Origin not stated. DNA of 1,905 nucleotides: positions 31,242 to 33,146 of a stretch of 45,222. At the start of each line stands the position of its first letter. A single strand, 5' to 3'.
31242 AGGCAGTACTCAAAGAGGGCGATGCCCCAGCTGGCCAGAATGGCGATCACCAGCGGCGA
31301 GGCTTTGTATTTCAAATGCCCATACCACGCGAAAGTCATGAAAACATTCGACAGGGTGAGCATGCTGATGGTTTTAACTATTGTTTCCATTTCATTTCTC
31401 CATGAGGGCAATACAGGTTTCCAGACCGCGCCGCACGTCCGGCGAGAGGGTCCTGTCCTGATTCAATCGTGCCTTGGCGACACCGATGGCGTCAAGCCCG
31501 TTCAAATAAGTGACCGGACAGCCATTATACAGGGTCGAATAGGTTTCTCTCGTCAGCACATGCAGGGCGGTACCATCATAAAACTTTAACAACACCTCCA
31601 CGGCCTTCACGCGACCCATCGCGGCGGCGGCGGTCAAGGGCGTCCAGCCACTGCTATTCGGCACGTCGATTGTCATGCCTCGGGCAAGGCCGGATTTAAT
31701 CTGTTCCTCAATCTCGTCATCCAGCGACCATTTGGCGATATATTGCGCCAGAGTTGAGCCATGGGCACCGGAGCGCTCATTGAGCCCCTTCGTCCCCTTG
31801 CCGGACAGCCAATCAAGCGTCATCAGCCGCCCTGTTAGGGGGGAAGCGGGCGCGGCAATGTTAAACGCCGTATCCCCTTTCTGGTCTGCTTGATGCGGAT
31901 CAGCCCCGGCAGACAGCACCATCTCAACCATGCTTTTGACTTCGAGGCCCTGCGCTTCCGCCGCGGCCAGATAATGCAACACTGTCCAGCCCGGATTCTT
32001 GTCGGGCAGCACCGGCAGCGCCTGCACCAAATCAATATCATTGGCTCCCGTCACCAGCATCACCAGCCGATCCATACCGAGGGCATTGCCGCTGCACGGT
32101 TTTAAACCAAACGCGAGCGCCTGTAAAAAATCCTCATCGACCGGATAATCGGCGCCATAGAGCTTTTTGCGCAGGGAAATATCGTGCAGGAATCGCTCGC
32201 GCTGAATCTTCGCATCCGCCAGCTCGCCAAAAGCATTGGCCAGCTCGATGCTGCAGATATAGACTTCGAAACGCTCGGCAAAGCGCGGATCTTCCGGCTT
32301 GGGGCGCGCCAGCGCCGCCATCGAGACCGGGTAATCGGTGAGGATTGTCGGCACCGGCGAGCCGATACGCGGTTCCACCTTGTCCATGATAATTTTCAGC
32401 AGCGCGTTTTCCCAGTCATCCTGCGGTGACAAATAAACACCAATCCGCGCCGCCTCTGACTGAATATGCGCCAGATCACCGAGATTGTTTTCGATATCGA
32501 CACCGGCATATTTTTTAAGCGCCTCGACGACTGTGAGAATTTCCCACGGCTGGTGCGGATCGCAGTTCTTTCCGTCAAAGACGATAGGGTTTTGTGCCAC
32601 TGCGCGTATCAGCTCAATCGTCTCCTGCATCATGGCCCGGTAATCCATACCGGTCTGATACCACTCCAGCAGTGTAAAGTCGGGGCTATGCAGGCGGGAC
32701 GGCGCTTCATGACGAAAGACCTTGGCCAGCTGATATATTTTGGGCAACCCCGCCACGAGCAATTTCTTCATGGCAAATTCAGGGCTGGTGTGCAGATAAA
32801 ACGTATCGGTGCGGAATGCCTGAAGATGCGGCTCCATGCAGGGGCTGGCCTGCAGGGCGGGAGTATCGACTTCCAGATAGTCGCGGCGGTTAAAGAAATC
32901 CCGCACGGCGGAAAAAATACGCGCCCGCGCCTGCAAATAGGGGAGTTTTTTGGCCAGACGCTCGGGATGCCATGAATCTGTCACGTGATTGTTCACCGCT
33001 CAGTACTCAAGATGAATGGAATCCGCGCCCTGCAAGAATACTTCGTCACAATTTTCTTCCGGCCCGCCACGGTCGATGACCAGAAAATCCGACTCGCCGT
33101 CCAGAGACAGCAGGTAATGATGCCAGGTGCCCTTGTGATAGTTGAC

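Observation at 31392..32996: EpmA (EF-P beta-lysine ligase) fused to a C-terminal ankyrin-repeat domain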

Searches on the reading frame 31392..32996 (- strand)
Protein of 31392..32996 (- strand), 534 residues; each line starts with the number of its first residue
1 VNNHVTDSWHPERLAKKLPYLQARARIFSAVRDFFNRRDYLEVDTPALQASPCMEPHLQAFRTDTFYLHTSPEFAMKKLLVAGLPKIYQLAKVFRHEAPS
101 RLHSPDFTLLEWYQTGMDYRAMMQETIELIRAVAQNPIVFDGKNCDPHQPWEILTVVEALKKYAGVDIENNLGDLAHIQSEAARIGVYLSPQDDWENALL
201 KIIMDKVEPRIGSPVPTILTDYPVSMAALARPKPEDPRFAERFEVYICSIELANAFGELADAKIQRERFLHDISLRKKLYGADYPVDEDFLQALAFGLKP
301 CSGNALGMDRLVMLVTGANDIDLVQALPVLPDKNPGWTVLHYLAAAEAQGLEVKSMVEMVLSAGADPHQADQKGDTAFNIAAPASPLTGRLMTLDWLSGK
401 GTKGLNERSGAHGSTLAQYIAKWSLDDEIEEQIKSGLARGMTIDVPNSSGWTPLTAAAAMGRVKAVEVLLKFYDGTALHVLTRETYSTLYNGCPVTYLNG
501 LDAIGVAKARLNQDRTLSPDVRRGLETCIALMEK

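Call 3: search_protein_families(library=pfam, proteins=[window:31392-32996:-], max_evalue=0.01)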
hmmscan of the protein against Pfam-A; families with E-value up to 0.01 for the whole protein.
window:31392-32996:- (534 aa): 5 families
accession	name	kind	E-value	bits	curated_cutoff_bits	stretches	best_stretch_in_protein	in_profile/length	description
PF00152.25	tRNA-synt_2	-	3.9e-49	167.8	25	1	20-329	21-306/308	tRNA synthetases class II (D, K and N)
PF12796.13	Ank_2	-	8.9e-09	36.2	27.3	1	439-471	51-81/90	Ankyrin repeats (3 copies)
PF00023.36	Ank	-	2.9e-08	34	21.1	0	450-471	2-23/33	Ankyrin repeat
PF13637.12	Ank_4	-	1.3e-07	32.1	22.7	1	437-470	17-50/50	Ankyrin repeats (many copies)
PF13606.12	Ank_3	-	0.00018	22.1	22.3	0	450-473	2-24/30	Ankyrin repeat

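Call 4: search_protein_families(library=ncbifam, proteins=[window:31392-32996:-], max_evalue=0.01)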
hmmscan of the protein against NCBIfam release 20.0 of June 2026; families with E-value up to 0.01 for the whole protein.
window:31392-32996:- (534 aa): 16 families
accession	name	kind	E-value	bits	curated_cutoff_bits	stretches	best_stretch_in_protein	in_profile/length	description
TIGR00462.1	genX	equivalog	2.8e-105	352.1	286.9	1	21-325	1-302/304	EF-P lysine aminoacylase EpmA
NF006828.0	PRK09350.1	equivalog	2.6e-83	280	264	1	6-328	4-321/325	elongation factor P--(R)-beta-lysine ligase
NF001756.1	PRK00484.1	subfamily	2.2e-71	241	468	1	21-330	169-485/488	lysine--tRNA ligase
TIGR00499.1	lysS_bact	equivalog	7.6e-65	219.4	427.6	1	21-331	172-493/496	lysine--tRNA ligase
NF002821.0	PRK02983.1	equivalog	6.1e-57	193.4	742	1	20-319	777-1088/1102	bifunctional lysylphosphatidylglycerol synthetase/lysine--tRNA ligase LysX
NF009101.0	PRK12445.1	subfamily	6e-44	150.4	1026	1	22-329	185-500/505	lysine--tRNA ligase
NF001750.0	PRK00476.1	equivalog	7.7e-19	67.4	443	2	20-164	143-287/590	aspartate--tRNA ligase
TIGR00459.1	aspS_bact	equivalog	4.8e-18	64.8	373.85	2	18-163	136-281/586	aspartate--tRNA ligase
NF003483.0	PRK05159.1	equivalog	9.9e-16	57.6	353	1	20-328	136-430/438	aspartate--tRNA(Asn) ligase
TIGR00458.1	aspS_nondisc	equivalog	2.1e-14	53.3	368.4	1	22-322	134-414/428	aspartate--tRNA(Asn) ligase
NF009460.0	PRK12820.1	equivalog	4.5e-12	44.9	1379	1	21-129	173-286/723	bifunctional aspartyl-tRNA synthetase/aspartyl/glutamyl-tRNA amidotransferase subunit C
NF003037.0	PRK03932.1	equivalog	4.6e-10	39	414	1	21-329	133-444/451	asparagine--tRNA ligase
TIGR00457.1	asnS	equivalog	5.8e-08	32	342.6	1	22-322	137-441/455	asparagine--tRNA ligase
NF005052.0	PRK06462.1-1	equivalog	1e-06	28.1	368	1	6-331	34-347/353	asparagine synthetase A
NF005054.0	PRK06462.1-4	equivalog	0.00034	19.8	309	0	265-333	245-314/318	asparagine synthetase A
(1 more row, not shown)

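Call 6: find_homologous_proteins(query=window:31392-32996:-)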
Query window:31392-32996:- (534 aa): 5146 proteins with E <= 0.001 among 8000 candidates; the best 120 are listed.
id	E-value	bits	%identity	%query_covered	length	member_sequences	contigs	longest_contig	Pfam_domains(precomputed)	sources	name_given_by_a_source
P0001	0.0e+0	1224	100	100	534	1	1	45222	PF12796.14,PF00023.37,PF13637.13,PF00152.26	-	-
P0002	2.8e-264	896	72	100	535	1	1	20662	PF12796.14,PF00023.37,PF13637.13,PF00152.26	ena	-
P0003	3.6e-263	892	74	98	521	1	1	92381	PF12796.14,PF00023.37,PF13637.13,PF00152.26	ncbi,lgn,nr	ncbi:MAG: EF-P lysine aminoacylase GenX [Alphaproteobacteria bacterium]|nr:EF-P lysine aminoacylase 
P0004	1.2e-260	884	72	100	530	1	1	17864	PF12796.14,PF00023.37,PF13637.13,PF00152.26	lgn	-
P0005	2.1e-257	873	71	99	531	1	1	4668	PF12796.14,PF00023.37,PF13637.13,PF00152.26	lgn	-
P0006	2.8e-257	873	71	99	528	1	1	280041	PF12796.14,PF00023.37,PF13637.13,PF00152.26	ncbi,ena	-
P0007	1.1e-256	871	72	98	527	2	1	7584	PF12796.14,PF00023.37,PF13637.13,PF00152.26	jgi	jgi:lysyl-tRNA synthetase class 2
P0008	3.7e-255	866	71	98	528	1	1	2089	PF13606.13,PF12796.14,PF00023.37,PF13637.13,PF00152.26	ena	-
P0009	2.2e-254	863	71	99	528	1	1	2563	PF12796.14,PF00023.37,PF13637.13,PF00152.26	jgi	jgi:lysyl-tRNA synthetase class 2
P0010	9.5e-254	861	70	98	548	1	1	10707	PF12796.14,PF00023.37,PF13637.13,PF00152.26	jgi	jgi:lysyl-tRNA synthetase class 2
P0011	2.0e-253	860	71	98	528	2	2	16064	PF12796.14,PF00023.37,PF13637.13,PF00152.26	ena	-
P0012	2.0e-251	853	71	99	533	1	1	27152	PF13606.13,PF12796.14,PF00023.37,PF13637.13,PF00152.26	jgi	jgi:lysyl-tRNA synthetase class 2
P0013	4.4e-250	849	69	100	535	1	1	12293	PF12796.14,PF00023.37,PF13637.13,PF00152.26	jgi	-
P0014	9.5e-250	848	69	99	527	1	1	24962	PF13606.13,PF12796.14,PF00023.37,PF13637.13,PF00152.26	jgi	-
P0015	2.1e-248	843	69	98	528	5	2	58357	PF13606.13,PF12796.14,PF00023.37,PF13637.13,PF00152.26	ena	-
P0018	2.1e-240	817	68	98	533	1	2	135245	PF12796.14,PF00023.37,PF13637.13,PF00152.26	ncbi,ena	-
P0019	3.1e-236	803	67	98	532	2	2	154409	PF13606.13,PF12796.14,PF00023.37,PF13637.13,PF00152.26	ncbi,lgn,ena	-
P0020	3.7e-236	803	68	98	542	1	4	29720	PF13606.13,PF12796.14,PF00023.37,PF13637.13,PF00152.26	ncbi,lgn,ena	-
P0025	9.1e-173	594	78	61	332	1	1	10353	PF00152.26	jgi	jgi:lysyl-tRNA synthetase class 2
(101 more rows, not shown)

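Call 9: find_related_loci(query=window:31392-32996:-, collection=genome_contigs, flank=10000)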
Query window:31392-32996:- (534 aa) in genome_contigs; peptide patterns used: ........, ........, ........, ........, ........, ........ (x = any residue, [..] = any of these).
99 stretches matched a pattern; 31 encode a relative of the query (tblastn E <= 1e-3); 31 distinct loci.
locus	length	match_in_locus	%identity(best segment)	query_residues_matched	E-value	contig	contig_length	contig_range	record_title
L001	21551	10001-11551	74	9-532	0e+0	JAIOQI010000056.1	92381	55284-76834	MAG: Alphaproteobacteria bacterium isolate LakeFargette_0920_ALND_MAG_58_11 LacPavin_0920_ALND_scaffold_564584, whole ge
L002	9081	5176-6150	76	1-329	7e-164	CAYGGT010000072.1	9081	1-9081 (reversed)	MAG TPA_asm: uncultured Rhodospirillaceae bacterium isolate ERP113451_co1_165 genome assembly, contig: NODE_9588_length_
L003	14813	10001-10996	71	9-330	8e-160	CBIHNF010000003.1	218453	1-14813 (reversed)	MAG TPA_asm: uncultured Alphaproteobacteria bacterium isolate SRR18156212_concoct_42 genome assembly, contig: ERZ2733687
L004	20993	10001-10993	70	9-329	3e-159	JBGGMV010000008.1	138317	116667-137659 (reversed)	MAG: Alphaproteobacteria bacterium isolate bin.025 k141_113690, whole genome shotgun sequence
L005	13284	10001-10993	70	9-329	4e-158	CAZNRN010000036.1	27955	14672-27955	MAG TPA_asm: uncultured Micavibrio sp. isolate binchicken_co199_124 genome assembly, contig: NODE_1409_length_27955_cov_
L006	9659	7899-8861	79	9-329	1e-175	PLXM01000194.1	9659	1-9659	MAG: Rhodospirillales bacterium isolate palsa_926 73.20120700_P3D.447_contig_164852, whole genome shotgun sequence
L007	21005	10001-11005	69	5-329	2e-157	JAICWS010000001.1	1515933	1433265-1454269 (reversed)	MAG: Alphaproteobacteria bacterium isolate LS_FP_2_bin.61 k141_1880192_length_1515933_cov_24.9696, whole genome shotgun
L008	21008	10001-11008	68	5-330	9e-157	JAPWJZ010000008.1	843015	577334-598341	MAG: Micavibrio sp. isolate Chal_Metagen_Bin5 13143, whole genome shotgun sequence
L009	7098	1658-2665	69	5-330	9e-156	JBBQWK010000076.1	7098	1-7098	MAG: Alphaproteobacteria bacterium isolate Co_metawrap_2052 Cmw_2052_k141_20017816_length_7098_cov_5.0000, whole genome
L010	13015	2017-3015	69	9-329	8e-154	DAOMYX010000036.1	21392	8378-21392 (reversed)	MAG TPA_asm: Alphaproteobacteria bacterium isolate AMR_MDS_5615 NODE_869_length_21392_cov_23.671275, whole genome shotgu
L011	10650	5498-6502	69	5-329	2e-153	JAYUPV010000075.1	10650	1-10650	MAG: Alphaproteobacteria bacterium isolate GL11_Down_metabinner_1 GL11_Down_metabinner_1_74, whole genome shotgun sequen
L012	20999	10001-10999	67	9-329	2e-152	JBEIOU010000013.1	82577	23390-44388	MAG: Micavibrio sp. isolate Sample-106-S6-bin-24 Sample_106_S6-bin_24-k141_978488, whole genome shotgun sequence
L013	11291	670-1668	68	9-329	4e-152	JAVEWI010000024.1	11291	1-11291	MAG: Bdellovibrionales bacterium isolate BF4_141 NODE_18649_length_11291_cov_3.462469_Biofilm4, whole genome shotgun seq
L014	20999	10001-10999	68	9-329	4e-152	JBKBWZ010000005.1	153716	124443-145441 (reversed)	MAG: Alphaproteobacteria bacterium isolate 21H_022.bin.44 NODE_113_length_153716_cov_9.433719, whole genome shotgun sequ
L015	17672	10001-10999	67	9-329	6e-150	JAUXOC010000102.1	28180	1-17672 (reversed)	MAG: Alphaproteobacteria bacterium isolate C1_metabat.bin.32 C1_k141_86587, whole genome shotgun sequence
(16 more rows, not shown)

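Call 15: search_solved_structures(query=window:31392-32996:-, show_alignments=2, max_evalue=0.001)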
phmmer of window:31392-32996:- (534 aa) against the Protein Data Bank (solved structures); distinct sequences matched with E-value up to 0.001: 260 (the best 60 are shown).
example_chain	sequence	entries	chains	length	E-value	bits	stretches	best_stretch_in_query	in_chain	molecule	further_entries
3g1z_A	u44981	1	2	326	8.9e-54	186.3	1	6-324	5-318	Putative lysyl-tRNA synthetase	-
3a5z_A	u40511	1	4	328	6.9e-53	183.3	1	6-324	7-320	Putative lysyl-tRNA synthetase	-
3a5y_A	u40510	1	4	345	7.9e-53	183.1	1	6-324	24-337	Putative lysyl-tRNA synthetase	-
3a74_A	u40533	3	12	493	3.1e-50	174.6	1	23-328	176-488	Lysyl-tRNA synthetase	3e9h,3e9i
9jkl_A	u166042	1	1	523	4.6e-47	164.1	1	24-329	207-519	Lysine--tRNA ligase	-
4ex5_A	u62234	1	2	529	6e-45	157.1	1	21-325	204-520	Lysine--tRNA ligase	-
36lw_A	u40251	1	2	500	1.1e-44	156.2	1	22-323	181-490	Lysine--tRNA ligase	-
1bbu_A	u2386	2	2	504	3.1e-44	154.8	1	22-328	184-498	PROTEIN (LYSYL-TRNA SYNTHETASE)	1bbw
1e1o_A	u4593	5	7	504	8.7e-44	153.3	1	23-329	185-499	LYSYL-TRNA SYNTHETASE, HEAT INDUCIBLE | LYSYL-TRNA SYNTHETASE | LYSYL-TRNA SYNTHETASE (LYSU)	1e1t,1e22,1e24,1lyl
5yzx_A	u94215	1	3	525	9.8e-44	153.1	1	23-329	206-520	Lysine--tRNA ligase, heat inducible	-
9kwd_A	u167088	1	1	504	1.1e-43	153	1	23-328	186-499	Lysine--tRNA ligase, heat inducible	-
6wbd_A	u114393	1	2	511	1.6e-43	152.5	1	23-329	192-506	Lysine--tRNA ligase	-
9slz_A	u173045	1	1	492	6.9e-40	140.4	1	22-333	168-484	Lysine--tRNA ligase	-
7qh8_A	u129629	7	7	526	3.7e-39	138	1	23-324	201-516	Lysine--tRNA ligase 1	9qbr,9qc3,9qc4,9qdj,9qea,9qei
6nrz_A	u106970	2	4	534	3.9e-39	137.9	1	23-330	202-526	Lysine--tRNA ligase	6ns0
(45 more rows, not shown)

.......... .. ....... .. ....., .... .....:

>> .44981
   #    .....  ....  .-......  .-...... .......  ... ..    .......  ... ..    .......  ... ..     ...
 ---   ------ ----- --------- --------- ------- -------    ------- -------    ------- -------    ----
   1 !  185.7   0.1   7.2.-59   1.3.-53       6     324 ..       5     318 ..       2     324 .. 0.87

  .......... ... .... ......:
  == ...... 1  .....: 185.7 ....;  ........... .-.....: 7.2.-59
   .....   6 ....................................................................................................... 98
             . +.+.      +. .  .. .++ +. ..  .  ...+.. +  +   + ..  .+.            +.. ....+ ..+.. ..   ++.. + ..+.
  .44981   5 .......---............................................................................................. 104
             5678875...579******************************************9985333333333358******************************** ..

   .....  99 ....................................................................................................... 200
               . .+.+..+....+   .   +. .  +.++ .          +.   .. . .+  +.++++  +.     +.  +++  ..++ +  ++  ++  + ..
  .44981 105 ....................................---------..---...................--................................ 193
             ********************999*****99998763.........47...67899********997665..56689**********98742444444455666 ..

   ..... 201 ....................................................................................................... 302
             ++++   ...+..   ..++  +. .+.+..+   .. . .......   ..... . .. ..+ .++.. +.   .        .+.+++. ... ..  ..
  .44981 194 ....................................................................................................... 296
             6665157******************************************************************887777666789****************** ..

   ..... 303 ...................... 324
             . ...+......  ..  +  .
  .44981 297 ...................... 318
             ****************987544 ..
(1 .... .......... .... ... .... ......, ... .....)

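Call 31: find_encoding_contigs(protein=P0025, flank=8000, max_places=2)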
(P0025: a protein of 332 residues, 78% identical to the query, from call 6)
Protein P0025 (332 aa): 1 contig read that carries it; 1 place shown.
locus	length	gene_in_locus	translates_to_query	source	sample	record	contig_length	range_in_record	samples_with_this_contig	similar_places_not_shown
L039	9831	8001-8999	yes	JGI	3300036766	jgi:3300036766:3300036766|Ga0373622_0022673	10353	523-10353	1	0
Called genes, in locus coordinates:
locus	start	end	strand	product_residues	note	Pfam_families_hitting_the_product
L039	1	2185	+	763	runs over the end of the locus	PF01315:Ald_Xan_dh_C, PF02738:MoCoBD_1, PF20256:MoCoBD_2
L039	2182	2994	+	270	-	PF02625:XdhC_CoxI, PF13478:XdhC_C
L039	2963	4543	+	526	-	PF20656:MS_N, PF01274:MS_TIM-barrel, PF20659:MS_C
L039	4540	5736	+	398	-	PF06181:Urate_ox_N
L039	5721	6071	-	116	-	PF00576:Transthyretin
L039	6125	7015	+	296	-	PF01522:Polysacc_deac_1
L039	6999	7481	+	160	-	PF09349:OHCU_decarbox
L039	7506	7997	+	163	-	PF04115:Ureidogly_lyase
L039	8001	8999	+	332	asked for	PF00152:tRNA-synt_2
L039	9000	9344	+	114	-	PF04342:DMT_6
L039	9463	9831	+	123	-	?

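Call 33: list_cluster_members(proteins=[P0003, P0006, P0018, P0019, P0020, P0124, P0149, P0161, P0165, P0184])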
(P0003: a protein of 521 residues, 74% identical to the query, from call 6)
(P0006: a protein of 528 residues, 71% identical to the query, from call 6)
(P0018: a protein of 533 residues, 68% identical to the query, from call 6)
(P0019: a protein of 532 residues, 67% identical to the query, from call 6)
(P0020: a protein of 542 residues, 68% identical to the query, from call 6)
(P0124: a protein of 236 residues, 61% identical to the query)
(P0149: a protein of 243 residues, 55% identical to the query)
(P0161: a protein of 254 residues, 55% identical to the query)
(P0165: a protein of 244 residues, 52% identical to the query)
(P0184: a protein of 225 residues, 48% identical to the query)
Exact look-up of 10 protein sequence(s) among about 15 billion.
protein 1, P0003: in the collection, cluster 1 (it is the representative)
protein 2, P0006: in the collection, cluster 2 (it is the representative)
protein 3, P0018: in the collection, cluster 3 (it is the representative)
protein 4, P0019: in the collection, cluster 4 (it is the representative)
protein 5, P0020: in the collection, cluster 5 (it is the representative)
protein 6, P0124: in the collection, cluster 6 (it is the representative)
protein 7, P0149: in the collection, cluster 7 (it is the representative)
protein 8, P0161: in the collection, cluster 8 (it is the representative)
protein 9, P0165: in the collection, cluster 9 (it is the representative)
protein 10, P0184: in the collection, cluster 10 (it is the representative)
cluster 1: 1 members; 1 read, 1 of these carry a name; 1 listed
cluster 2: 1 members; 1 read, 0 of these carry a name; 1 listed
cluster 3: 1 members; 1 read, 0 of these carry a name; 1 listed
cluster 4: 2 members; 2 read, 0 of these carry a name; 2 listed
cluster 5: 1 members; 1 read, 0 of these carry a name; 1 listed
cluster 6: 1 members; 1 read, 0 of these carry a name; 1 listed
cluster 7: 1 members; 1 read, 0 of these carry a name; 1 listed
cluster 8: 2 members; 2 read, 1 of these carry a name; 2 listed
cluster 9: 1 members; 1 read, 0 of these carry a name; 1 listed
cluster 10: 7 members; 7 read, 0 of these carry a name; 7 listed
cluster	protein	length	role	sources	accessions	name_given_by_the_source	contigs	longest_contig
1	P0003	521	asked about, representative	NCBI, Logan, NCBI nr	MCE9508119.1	MAG: EF-P lysine aminoacylase GenX [Alphaproteobacteria bacterium] | EF-P lysine aminoacylase GenX [Alphaproteobacteria bacterium]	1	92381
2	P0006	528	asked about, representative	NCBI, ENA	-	-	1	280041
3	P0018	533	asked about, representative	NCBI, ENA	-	-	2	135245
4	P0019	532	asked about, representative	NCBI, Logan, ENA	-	-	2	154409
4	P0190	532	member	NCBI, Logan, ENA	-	-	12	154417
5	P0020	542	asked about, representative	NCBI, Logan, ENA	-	-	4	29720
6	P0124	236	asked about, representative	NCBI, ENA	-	-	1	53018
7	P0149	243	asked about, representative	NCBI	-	-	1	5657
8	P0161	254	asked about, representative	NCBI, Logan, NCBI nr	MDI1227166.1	MAG: ankyrin repeat domain-containing protein [bacterium] | ankyrin repeat domain-containing protein [bacterium]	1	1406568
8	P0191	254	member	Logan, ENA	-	-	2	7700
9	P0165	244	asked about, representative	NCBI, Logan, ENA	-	-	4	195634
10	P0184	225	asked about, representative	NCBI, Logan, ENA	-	-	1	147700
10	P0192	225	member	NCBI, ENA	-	-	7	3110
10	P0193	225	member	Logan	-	-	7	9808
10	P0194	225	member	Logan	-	-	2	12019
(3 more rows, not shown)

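Call 34: find_encoding_contigs(protein=P0006, flank=10000, max_places=2)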
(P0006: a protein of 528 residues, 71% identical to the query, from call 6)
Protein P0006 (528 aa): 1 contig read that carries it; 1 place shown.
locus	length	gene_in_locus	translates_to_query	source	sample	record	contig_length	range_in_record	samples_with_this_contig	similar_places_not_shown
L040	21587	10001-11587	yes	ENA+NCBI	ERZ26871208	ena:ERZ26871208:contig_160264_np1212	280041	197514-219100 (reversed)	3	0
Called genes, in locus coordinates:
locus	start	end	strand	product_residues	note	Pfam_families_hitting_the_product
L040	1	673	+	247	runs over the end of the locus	-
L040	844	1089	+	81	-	-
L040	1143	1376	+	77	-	-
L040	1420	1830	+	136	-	-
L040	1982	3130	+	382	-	PF25816:RamC_N (weak)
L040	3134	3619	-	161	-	PF01782:RimM, PF05239:PRC (weak), PF24986:PRC_RimM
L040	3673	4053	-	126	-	PF00886:Ribosomal_S16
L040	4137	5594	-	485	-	PF02881:SRP54_N, PF00448:SRP54, PF01656:CbiA (weak), PF02978:SRP_SPB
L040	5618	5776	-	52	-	-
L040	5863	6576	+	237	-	PF01209:Ubie_methyltran, PF13489:Methyltransf_23, PF07021:MetW (weak), PF13847:Methyltransf_31, PF08241:Methyltransf_11, PF08242:Methyltransf_12, PF13649:Methyltransf_25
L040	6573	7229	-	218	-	-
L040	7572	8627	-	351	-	-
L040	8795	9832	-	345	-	-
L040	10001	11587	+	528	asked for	PF00152:tRNA-synt_2, PF12796:Ank_2 (faint), PF13637:Ank_4 (faint), PF00023:Ank (faint)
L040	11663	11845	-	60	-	-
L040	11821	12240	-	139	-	-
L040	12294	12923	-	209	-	PF00012:HSP70, PF06723:MreB_Mbl (weak)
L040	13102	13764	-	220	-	PF00702:Hydrolase, PF13419:HAD_2, PF13242:Hydrolase_like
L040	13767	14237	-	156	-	PF00583:Acetyltransf_1, PF13673:Acetyltransf_10, PF13508:Acetyltransf_7 (weak)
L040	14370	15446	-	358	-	PF01916:DS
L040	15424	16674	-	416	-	PF02784:Orn_Arg_deC_N, PF00278:Orn_DAP_Arg_deC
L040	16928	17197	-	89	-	PF07603:Lcl_C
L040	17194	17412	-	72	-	-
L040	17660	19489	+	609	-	PF00009:GTP_EFTU, PF22042:EF-G_D2, PF03144:GTP_EFTU_D2, PF00679:EFG_C, PF21018:BipA_C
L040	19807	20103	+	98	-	-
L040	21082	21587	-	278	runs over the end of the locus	-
